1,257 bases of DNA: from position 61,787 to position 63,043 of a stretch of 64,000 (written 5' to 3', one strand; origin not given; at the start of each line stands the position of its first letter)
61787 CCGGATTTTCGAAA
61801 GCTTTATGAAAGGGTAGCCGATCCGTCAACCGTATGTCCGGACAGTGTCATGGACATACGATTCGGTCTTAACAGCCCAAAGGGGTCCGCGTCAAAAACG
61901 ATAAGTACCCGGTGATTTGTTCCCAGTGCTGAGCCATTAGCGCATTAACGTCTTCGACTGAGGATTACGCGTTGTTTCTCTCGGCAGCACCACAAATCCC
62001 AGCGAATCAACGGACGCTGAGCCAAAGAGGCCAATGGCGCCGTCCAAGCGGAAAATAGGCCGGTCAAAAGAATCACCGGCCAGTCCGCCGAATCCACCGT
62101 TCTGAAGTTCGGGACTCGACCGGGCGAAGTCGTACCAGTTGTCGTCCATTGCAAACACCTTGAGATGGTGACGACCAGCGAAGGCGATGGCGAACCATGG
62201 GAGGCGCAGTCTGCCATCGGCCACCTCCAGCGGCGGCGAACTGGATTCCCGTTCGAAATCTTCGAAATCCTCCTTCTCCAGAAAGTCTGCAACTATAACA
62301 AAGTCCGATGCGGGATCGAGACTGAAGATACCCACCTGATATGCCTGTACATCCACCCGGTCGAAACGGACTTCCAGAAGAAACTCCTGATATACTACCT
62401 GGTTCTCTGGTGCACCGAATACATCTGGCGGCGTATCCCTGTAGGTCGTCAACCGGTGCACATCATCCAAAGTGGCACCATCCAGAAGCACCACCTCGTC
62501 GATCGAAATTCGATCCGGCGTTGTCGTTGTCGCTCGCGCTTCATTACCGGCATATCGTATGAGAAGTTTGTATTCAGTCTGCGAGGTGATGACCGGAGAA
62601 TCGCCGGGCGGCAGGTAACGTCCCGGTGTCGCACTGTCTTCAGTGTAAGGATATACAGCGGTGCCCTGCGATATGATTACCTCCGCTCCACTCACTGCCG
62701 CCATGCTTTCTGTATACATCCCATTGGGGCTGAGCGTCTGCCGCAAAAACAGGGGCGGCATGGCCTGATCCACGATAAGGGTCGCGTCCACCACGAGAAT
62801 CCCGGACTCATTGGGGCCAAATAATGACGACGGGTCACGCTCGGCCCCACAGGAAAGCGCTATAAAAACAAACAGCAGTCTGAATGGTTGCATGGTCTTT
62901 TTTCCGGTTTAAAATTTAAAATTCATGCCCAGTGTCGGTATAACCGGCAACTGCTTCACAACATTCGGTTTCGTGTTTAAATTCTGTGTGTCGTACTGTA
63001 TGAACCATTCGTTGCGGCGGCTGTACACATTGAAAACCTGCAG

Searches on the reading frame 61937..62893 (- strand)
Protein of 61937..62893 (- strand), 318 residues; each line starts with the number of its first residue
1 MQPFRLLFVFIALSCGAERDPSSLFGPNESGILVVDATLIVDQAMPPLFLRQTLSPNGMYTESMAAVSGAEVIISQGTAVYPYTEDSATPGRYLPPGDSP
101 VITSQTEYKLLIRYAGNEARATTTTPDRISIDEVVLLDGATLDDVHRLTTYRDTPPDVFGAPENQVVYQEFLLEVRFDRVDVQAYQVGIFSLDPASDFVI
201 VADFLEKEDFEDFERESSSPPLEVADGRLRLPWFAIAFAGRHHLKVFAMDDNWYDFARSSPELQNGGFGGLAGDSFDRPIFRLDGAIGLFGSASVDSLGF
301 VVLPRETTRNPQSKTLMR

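Call 37: find_encoding_contigs(protein=window:61937-62893:-, flank=10000, max_places=3)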
Protein window:61937-62893:- (318 aa): 8 contigs read that carry it; 3 places shown.
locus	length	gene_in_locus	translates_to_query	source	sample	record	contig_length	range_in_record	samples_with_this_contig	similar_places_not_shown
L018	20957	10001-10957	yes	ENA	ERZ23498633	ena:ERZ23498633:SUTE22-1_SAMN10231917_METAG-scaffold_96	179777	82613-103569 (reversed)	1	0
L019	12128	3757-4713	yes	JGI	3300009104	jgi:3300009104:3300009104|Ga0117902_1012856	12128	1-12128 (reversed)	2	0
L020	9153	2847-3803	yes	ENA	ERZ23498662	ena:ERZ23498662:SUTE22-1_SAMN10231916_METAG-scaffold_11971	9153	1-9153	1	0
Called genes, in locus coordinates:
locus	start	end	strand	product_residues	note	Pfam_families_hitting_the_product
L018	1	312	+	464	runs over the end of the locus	PF04932:Wzy_C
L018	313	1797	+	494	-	PF01943:Polysacc_synt, PF03023:MurJ (weak), PF13440:Polysacc_synt_3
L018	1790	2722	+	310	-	PF00535:Glycos_transf_2, PF13641:Glyco_tranf_2_3, PF13632:Glyco_trans_2_3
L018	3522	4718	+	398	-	PF13439:Glyco_transf_4, PF13692:Glyco_trans_1_4, PF00534:Glycos_transf_1 (weak)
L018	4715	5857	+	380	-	PF13641:Glyco_tranf_2_3, PF00535:Glycos_transf_2, PF13506:Glyco_transf_21 (weak), PF13632:Glyco_trans_2_3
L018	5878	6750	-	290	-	PF14100:DUF6807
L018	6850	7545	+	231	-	PF16011:CBM9_2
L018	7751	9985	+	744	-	PF13620:CarboxypepD_reg, PF13715:CarbopepD_reg_2, PF07715:Plug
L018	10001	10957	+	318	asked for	PF14054:DUF4249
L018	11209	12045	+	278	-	PF05721:PhyH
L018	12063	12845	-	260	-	PF01177:Asp_Glu_race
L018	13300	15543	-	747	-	PF13424:TPR_12, PF13414:TPR_11, PF13432:TPR_16, PF14559:TPR_19, PF13432:TPR_16, PF13414:TPR_11, PF00515:TPR_1, PF13432:TPR_16, +34 more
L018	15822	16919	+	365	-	PF00154:RecA_N, PF06745:ATPase, PF08423:Rad51, PF27531:MT3502_N (weak), PF01637:ATPase_2 (weak), PF21096:RecA_C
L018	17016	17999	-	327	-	PF01012:ETF, PF00766:ETF_alpha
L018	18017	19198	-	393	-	PF01053:Cys_Met_Meta_PP, PF00155:Aminotran_1_2, PF01041:DegT_DnrJ_EryC1 (faint), PF00266:Aminotran_5 (weak)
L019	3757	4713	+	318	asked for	PF14054:DUF4249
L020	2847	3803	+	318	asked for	PF14054:DUF4249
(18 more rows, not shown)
